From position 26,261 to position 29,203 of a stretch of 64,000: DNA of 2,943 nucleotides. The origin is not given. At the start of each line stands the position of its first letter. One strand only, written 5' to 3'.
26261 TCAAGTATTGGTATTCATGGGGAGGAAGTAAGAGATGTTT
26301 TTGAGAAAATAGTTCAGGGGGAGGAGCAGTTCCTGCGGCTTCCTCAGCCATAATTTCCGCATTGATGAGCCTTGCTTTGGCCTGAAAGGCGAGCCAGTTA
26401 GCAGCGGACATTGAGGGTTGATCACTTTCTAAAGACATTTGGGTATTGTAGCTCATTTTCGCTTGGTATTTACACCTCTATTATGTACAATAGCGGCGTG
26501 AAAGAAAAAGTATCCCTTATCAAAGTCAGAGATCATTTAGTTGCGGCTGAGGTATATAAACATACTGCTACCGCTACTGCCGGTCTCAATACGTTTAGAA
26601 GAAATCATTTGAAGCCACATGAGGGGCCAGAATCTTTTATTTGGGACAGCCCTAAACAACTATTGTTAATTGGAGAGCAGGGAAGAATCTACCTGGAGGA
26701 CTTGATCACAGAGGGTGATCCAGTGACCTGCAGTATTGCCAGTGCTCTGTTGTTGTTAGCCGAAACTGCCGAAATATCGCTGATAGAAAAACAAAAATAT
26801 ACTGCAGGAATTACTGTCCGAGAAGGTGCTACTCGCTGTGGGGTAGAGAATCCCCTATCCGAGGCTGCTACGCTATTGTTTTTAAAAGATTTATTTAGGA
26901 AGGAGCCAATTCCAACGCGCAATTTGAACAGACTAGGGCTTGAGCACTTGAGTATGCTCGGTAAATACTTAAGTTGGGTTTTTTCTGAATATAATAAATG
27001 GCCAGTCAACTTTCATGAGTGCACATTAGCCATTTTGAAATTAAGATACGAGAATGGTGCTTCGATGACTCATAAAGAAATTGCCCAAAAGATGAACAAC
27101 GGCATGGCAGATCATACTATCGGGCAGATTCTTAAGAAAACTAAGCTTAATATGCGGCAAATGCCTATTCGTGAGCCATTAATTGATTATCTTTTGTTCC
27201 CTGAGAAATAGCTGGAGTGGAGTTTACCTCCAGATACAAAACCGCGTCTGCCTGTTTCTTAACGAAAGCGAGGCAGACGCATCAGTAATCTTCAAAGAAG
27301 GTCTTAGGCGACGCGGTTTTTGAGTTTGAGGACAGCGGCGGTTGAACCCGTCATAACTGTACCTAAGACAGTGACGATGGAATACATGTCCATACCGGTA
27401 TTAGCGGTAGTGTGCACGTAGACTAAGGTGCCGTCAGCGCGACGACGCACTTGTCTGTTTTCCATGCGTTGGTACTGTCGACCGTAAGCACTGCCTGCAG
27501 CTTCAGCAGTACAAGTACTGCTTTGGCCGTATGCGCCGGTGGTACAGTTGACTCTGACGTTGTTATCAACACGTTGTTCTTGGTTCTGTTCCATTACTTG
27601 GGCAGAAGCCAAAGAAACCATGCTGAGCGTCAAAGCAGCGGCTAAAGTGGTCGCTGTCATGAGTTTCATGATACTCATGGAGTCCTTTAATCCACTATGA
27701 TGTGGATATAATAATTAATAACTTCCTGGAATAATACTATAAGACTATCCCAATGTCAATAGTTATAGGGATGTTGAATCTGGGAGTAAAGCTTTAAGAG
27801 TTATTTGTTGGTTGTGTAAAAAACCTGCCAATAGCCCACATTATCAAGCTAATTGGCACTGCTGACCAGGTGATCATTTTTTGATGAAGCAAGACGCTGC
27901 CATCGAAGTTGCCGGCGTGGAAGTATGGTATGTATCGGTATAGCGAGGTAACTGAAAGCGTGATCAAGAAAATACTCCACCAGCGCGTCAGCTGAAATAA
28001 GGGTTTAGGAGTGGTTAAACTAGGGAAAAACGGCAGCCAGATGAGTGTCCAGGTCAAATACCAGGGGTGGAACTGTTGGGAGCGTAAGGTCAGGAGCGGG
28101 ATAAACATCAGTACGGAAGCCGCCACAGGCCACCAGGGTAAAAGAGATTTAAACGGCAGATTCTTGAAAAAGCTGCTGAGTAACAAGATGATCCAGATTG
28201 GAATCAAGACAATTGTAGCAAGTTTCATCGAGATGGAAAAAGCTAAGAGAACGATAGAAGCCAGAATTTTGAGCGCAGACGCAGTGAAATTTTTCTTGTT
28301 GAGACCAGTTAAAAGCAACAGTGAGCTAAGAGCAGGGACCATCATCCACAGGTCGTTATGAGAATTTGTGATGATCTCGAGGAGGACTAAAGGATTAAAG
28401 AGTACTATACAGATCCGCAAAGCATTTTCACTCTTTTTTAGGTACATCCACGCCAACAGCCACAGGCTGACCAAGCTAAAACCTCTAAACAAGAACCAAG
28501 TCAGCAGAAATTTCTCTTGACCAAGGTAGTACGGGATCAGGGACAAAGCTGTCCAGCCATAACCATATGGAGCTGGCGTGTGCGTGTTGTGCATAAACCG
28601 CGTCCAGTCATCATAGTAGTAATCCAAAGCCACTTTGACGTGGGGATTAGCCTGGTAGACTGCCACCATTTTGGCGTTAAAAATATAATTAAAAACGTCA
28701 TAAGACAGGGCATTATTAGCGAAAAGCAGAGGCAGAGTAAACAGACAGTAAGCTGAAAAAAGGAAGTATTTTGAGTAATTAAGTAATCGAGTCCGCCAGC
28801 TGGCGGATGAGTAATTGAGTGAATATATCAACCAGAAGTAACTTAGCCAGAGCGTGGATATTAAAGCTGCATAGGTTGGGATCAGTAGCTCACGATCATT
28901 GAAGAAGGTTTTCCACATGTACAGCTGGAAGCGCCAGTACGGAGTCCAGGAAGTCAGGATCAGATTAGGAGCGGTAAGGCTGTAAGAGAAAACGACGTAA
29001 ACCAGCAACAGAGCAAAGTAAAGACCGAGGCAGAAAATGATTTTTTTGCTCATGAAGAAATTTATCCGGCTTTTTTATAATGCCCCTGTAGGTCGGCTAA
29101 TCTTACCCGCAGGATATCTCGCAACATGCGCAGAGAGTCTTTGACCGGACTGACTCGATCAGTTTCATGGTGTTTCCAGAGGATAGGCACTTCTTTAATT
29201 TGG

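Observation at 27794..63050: Extreme expansion of GT-C (PMT/ArnT-like) lipid-carrier-dependent glycosyltransferases with matching polyprenyl-phosphate sugar synthases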

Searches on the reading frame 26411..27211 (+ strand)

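Call 7: search_protein_families(library=pfam, proteins=[window:26411-27211:+], max_evalue=0.01)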
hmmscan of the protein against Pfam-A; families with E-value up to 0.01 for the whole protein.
window:26411-27211:+ (266 aa): 1 family
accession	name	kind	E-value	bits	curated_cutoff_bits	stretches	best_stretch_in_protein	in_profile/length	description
PF04545.22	Sigma70_r4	-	0.0053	16.7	24.1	0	207-229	11-31/50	Sigma-70, region 4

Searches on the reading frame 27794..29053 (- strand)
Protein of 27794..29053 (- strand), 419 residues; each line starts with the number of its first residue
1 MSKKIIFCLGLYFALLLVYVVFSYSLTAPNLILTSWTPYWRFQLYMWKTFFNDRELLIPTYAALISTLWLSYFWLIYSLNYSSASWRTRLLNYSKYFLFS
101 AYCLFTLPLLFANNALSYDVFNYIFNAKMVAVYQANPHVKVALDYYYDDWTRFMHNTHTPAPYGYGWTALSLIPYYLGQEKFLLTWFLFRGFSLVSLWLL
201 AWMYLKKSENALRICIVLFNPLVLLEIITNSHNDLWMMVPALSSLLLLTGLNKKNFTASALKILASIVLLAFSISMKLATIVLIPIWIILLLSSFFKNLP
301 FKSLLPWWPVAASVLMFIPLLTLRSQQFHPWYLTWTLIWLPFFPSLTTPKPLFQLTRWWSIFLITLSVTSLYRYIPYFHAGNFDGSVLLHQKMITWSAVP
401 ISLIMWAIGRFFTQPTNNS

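Call 3: search_protein_families(library=pfam, proteins=[window:27794-29053:-], max_evalue=0.01)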
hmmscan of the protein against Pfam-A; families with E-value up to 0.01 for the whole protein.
window:27794-29053:- (419 aa): 0 families

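Call 8: search_protein_families(library=ncbifam, proteins=[window:27794-29053:-], max_evalue=0.01)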
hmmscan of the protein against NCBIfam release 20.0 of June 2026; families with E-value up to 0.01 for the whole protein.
window:27794-29053:- (419 aa): 0 families

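Call 39: search_protein_families(library=pfam, proteins=[window:27794-29053:-], max_evalue=10)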
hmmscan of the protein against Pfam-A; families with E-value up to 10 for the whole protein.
window:27794-29053:- (419 aa): 0 families

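Call 50: find_homologous_proteins(query=window:27794-29053:-, max_evalue=0.001)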
Query window:27794-29053:- (419 aa): 706 proteins with E <= 0.001 among 8000 candidates; the best 120 are listed.
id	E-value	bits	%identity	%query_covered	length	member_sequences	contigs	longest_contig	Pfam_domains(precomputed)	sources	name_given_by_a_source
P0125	5.0e-273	924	100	100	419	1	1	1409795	PF26314.1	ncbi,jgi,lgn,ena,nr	ncbi:MAG TPA: hypothetical protein VD999_04575 [Vitreimonas sp.]|nr:hypothetical protein [Vitreimona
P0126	3.4e-120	420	54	98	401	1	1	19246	PF26314.1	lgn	-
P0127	6.9e-120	419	54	98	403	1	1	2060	PF26314.1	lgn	-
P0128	1.5e-118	415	55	95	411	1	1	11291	PF26314.1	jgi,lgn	jgi:hypothetical protein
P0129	4.3e-116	407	52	96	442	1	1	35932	PF26314.1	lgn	-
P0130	1.2e-114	402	53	96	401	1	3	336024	PF26314.1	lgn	-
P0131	1.6e-114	402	52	95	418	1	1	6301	PF26314.1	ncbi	-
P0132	2.1e-114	401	52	97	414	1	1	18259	PF26314.1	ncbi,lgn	ncbi:MAG TPA: hypothetical protein VF209_00320 [Patescibacteria group bacterium]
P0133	1.2e-112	395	53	90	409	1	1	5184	PF26314.1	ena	-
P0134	6.7e-112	393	51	95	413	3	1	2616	PF26314.1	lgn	-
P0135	7.5e-112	393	51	96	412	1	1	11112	PF26314.1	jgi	jgi:hypothetical protein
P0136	6.0e-111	390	53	93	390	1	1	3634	PF26314.1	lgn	-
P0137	2.5e-110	388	48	96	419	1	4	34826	PF26314.1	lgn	-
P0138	5.1e-110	387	49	98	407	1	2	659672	PF26314.1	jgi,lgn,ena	jgi:hypothetical protein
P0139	2.8e-109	384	50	99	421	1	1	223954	PF26314.1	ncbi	-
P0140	1.4e-108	382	51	97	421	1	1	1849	PF26314.1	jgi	jgi:hypothetical protein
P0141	2.0e-108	382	53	94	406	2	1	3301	PF26314.1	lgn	-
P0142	1.1e-107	379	53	95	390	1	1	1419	PF26314.1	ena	-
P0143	1.2e-107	379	48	97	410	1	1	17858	PF26314.1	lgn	-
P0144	2.9e-107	378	49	99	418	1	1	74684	PF26314.1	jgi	jgi:hypothetical protein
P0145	3.0e-107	378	52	92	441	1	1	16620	PF26314.1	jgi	jgi:hypothetical protein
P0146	4.5e-107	377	50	97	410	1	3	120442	PF26314.1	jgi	jgi:hypothetical protein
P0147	5.6e-107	377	50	94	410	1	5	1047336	PF26314.1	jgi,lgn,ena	jgi:hypothetical protein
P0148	7.6e-107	376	50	94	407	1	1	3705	PF26314.1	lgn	-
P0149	1.1e-106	376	49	94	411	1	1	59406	PF26314.1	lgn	-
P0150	1.2e-106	376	50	95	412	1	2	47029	PF26314.1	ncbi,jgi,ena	-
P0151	1.4e-106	375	50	96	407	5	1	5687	PF26314.1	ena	-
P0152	1.5e-106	375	49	94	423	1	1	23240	PF26314.1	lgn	-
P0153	1.5e-106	375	50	97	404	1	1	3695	PF26314.1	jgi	-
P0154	2.7e-106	374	51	95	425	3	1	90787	PF26314.1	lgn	-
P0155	4.9e-106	374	54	95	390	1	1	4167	PF26314.1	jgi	jgi:hypothetical protein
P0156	5.6e-106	373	49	95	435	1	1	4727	PF26314.1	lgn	-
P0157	9.1e-106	373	52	95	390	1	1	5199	PF26314.1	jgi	jgi:hypothetical protein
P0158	9.7e-106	373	50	95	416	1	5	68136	PF26314.1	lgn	-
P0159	1.3e-105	372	49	96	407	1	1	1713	PF26314.1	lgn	-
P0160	1.5e-105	372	52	90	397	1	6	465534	PF26314.1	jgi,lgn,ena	jgi:hypothetical protein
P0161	3.1e-105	371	49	98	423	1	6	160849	PF26314.1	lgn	-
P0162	4.5e-105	370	50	92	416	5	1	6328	PF26314.1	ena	-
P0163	5.8e-105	370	51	95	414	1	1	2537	PF26314.1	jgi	-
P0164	6.7e-105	370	46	97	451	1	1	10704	PF26314.1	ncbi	-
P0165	9.5e-105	369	49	95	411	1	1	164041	PF26314.1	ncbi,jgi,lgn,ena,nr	ncbi:MAG: hypothetical protein OEX81_02545 [Candidatus Pacebacteria bacterium]|nr:hypothetical prote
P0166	1.7e-104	369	48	97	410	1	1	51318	PF26314.1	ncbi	-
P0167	3.1e-104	368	49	97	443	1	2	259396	PF26314.1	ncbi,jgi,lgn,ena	jgi:hypothetical protein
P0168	3.9e-104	367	49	94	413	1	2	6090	PF26314.1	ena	-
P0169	5.7e-104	367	49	94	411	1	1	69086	PF26314.1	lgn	-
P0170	7.8e-104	366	48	94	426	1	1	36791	PF26314.1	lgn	-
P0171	9.6e-104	366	47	99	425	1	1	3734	PF26314.1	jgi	jgi:hypothetical protein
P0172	1.1e-103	366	50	92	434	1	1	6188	PF26314.1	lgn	-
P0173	1.1e-103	366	50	96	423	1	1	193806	PF26314.1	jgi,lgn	-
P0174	1.1e-103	366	49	92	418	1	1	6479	PF26314.1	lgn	-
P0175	1.4e-103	366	50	92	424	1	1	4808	PF26314.1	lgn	-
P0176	1.7e-103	365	47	97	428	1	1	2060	PF26314.1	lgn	-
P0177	2.0e-103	365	52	95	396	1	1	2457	PF26314.1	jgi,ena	-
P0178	3.0e-103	364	50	97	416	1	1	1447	PF26314.1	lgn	-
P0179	3.5e-103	364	51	90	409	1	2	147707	PF26314.1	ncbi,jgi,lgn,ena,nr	ncbi:hypothetical protein KJ707_03780 [Patescibacteria group bacterium]|nr:hypothetical protein [Pat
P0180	3.7e-103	364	50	96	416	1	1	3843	PF26314.1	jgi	jgi:hypothetical protein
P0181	3.9e-103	364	48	97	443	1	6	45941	PF26314.1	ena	-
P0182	5.3e-103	364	50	92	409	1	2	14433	PF26314.1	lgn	-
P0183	5.4e-103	364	48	96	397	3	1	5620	PF26314.1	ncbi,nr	ncbi:hypothetical protein KJ628_01565 [Patescibacteria group bacterium]|nr:hypothetical protein [Pat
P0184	7.5e-103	363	51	94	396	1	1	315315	PF26314.1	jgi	jgi:hypothetical protein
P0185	1.0e-102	363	52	95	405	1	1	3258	PF26314.1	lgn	-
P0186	1.4e-102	362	50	92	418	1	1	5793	PF26314.1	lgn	-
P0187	2.9e-102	361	51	93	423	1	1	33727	PF26314.1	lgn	-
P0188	3.1e-102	361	49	94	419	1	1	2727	PF26314.1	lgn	-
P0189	3.5e-102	361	49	94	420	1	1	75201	PF26314.1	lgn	-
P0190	4.2e-102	361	51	92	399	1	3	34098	PF26314.1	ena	-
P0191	6.4e-102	360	52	93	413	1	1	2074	PF26314.1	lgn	-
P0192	7.6e-102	360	48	97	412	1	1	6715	PF26314.1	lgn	-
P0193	8.0e-102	360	49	92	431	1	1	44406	PF26314.1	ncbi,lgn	ncbi:MAG: hypothetical protein ABFQ62_00330 [Patescibacteria group bacterium]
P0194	1.6e-101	359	48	93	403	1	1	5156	PF26314.1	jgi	jgi:hypothetical protein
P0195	1.7e-101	359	50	94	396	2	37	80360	PF26314.1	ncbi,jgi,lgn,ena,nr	ncbi:MAG: hypothetical protein HN846_04565 [Candidatus Pacebacteria bacterium]|jgi:hypothetical prot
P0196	1.9e-101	358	47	96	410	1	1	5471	PF26314.1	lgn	-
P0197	2.9e-101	358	49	91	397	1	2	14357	PF26314.1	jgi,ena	-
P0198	3.0e-101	358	52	94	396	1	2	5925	PF26314.1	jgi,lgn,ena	-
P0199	4.0e-101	357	48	96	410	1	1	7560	PF26314.1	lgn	-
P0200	4.4e-101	357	49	91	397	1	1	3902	PF26314.1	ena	-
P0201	4.6e-101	357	49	95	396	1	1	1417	PF26314.1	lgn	-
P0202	1.3e-100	356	49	89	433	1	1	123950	PF26314.1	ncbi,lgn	ncbi:MAG: hypothetical protein ACOZAN_00255 [Patescibacteria group bacterium]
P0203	1.4e-100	356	52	91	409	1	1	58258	PF26314.1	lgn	-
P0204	2.4e-100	355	50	95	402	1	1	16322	PF26314.1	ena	-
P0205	3.0e-100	355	48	94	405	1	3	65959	PF26314.1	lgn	-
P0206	3.1e-100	354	49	95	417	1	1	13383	PF26314.1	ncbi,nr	ncbi:MAG: hypothetical protein GF390_00505 [Candidatus Pacebacteria bacterium]|nr:hypothetical prote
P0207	3.2e-100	354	49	93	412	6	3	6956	PF26314.1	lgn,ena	-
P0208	4.1e-100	354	50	93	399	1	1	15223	PF26314.1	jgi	jgi:hypothetical protein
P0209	6.1e-100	354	48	93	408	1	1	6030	PF26314.1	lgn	-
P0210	7.1e-100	353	49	93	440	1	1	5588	PF26314.1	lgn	-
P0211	7.9e-100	353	47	95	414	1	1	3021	PF26314.1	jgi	jgi:hypothetical protein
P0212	8.0e-100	353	47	93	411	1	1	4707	PF26314.1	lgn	-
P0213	8.0e-100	353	48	94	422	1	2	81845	PF26314.1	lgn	-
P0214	8.7e-100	353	51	94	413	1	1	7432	PF26314.1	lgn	-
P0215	1.0e-99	353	50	94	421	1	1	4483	PF26314.1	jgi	jgi:hypothetical protein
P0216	1.1e-99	353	46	95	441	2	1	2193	PF26314.1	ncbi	-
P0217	1.2e-99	353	46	93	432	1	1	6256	PF26314.1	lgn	-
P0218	1.9e-99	352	49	92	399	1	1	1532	PF26314.1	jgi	jgi:hypothetical protein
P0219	2.7e-99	351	47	94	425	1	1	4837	PF26314.1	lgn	-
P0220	3.8e-99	351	48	93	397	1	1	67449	PF26314.1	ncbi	-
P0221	9.2e-99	350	51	96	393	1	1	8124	PF26314.1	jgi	jgi:hypothetical protein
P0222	1.4e-98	349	48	95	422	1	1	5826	PF26314.1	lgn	-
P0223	1.5e-98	349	50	94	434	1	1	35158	PF26314.1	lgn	-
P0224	1.6e-98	349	48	98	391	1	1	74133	PF26314.1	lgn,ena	-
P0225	1.7e-98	349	49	92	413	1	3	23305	PF26314.1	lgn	-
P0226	1.8e-98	349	46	100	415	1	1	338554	PF26314.1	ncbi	-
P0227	2.0e-98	349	50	92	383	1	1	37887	PF26314.1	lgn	-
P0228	3.2e-98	348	45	95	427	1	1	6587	PF26314.1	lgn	-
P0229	3.5e-98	348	49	93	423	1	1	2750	PF26314.1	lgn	-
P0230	3.7e-98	348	51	92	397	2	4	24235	PF26314.1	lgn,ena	-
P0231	4.0e-98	348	47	94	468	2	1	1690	PF26314.1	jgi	-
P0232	4.2e-98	347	49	96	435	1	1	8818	PF26314.1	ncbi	-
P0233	4.6e-98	347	49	92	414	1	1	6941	PF26314.1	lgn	-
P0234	5.6e-98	347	48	97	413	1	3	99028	PF26314.1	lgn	-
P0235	6.6e-98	347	48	98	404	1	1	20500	PF26314.1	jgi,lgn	jgi:hypothetical protein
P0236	7.3e-98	347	48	95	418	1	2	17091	PF26314.1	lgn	-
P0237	7.5e-98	347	48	95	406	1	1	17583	PF26314.1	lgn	-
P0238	8.3e-98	346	48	94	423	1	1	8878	PF26314.1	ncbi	-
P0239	1.2e-97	346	45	95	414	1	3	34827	PF26314.1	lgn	-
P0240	1.4e-97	346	47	98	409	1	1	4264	PF26314.1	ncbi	ncbi:hypothetical protein BH10PAT2_BH10PAT2_2220 [soil metagenome]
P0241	1.6e-97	346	46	92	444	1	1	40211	PF26314.1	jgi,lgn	-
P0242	1.8e-97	345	49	93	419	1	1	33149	PF26314.1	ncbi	-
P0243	4.3e-97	344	46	95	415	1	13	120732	PF26314.1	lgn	-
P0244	5.2e-97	344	47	94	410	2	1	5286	PF26314.1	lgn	-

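Call 54: search_solved_structures(query=A5, max_evalue=10)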
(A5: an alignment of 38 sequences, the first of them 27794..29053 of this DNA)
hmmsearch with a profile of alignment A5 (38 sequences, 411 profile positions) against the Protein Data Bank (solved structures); distinct sequences matched with E-value up to 10: 0.

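Call 70: predict_structure(alignment_id=A5)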
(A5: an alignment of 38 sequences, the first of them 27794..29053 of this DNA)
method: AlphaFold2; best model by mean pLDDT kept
length: 419 residues; sequences in the alignment: 38
mean_pLDDT: 90.5   pTM: 0.90
mean pLDDT of the five models: 90.5, 89.7, 89.1, 88.4, 88.3
residues with pLDDT >= 90: 298; 70-90: 105; 50-70: 15; < 50: 1
segments of 3 or more residues with pLDDT < 50: none
pLDDT, mean of each block of 10 residues (from residue 1): 91 97 86 82 90 92 98 96 83 83 94 79 90 90 82 68 86 95 92 94 94 95 92 93 97 92 98 96 98 94 94 95 84 94 83 93 96 94 90 93 93 73
secondary structure, 60 per line:
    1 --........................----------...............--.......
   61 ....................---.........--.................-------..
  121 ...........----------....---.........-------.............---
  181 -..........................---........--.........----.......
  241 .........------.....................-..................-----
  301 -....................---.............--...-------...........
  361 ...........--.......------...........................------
elements in order: H3-26 H37-51 H54-80 H84-92 H95-111 H119-131 H142-145 H149-157 H165-177 H182-207 H211-218 H221-229 H234-249 H256-276 H278-295 H302-321 H325-337 H350-371 H374-380 H387-413

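Call 74: fold_search(model_id=the predicted structure, library=pdb)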
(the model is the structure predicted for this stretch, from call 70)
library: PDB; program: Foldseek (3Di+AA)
matches with E <= 10: 100; with E <= 0.001: 0
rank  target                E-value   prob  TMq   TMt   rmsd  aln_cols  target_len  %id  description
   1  6c0v                  1.9e+00  0.04  0.10  0.05  22.4       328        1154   15  Molecular structure of human P-glycoprotein in the ATP-bound, outward-facing conformation (released 2018-01-31)
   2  6snh_X                1.9e+00  0.23  0.26  0.23  15.4       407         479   12  Cryo-EM structure of yeast ALG6 in complex with 6AG9 Fab and Dol25-P-Glc (released 2020-03-11)
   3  7p7c_L                2.0e+00  0.09  0.18  0.15  23.4       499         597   11  Complex I from E. coli, DDM/LMNG-purified, Apo, Open state (released 2022-09-21)
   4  7s24                  2.1e+00  0.05  0.13  0.13  23.8       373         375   15  Crystal structure of the Na+/H+ antiporter NhaA at pH 6.5 (released 2022-08-10)
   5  4o9t_B                2.2e+00  0.10  0.15  0.19  18.1       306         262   13  Mechanism of transhydrogenase coupling proton translocation and hydride transfer (released 2014-06-11)
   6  9dm5                  2.3e+00  0.57  0.41  0.44  12.1       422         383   10  Product-Bound mannosyltransferase PimE (released 2025-06-25)
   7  7xp6_R                2.4e+00  0.13  0.18  0.23  22.1       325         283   14  Cryo-EM structure of a class T GPCR in active state (released 2022-10-12)
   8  4o93_B                2.4e+00  0.09  0.14  0.19  18.1       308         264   14  Crystal structure of Thermus thermophilis transhydrogeanse domain II dimer (released 2014-12-31)
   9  6p25_B                2.5e+00  0.41  0.28  0.18  16.4       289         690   13  Structure of S. cerevisiae protein O-mannosyltransferase Pmt1-Pmt2 complex bound to the sugar donor and a peptide acce (released 2019-07-10)
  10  9j0f_R                2.9e+00  0.08  0.13  0.16  21.6       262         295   11  NADH bound purinergic receptor P2Y14 in complex with Gi (released 2025-06-04)
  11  9iiw                  3.1e+00  0.08  0.14  0.19  25.1       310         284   14  A local Cryo-EM structure of Bitter taste receptor TAS2R14 (released 2024-07-24)
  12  7p7k_L                3.1e+00  0.08  0.18  0.14  21.8       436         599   12  Complex I from E. coli, DDM/LMNG-purified, with DQ, Resting state (released 2022-09-21)
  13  8vy9_R                3.8e+00  0.07  0.16  0.20  22.2       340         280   13  CryoEM structure of Ggust-coupled TAS2R14 with cholesterol and an intracellular tastant (released 2024-04-03)
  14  7p7m_L                3.8e+00  0.06  0.17  0.13  22.9       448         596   12  Complex I from E. coli, DDM/LMNG-purified, inhibited by Piericidin A, Open state (released 2022-09-21)
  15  7p69_L                3.8e+00  0.06  0.17  0.13  22.2       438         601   13  Complex I from E. coli, DDM/LMNG-purified, under Turnover at pH 6, Resting state (released 2022-09-21)
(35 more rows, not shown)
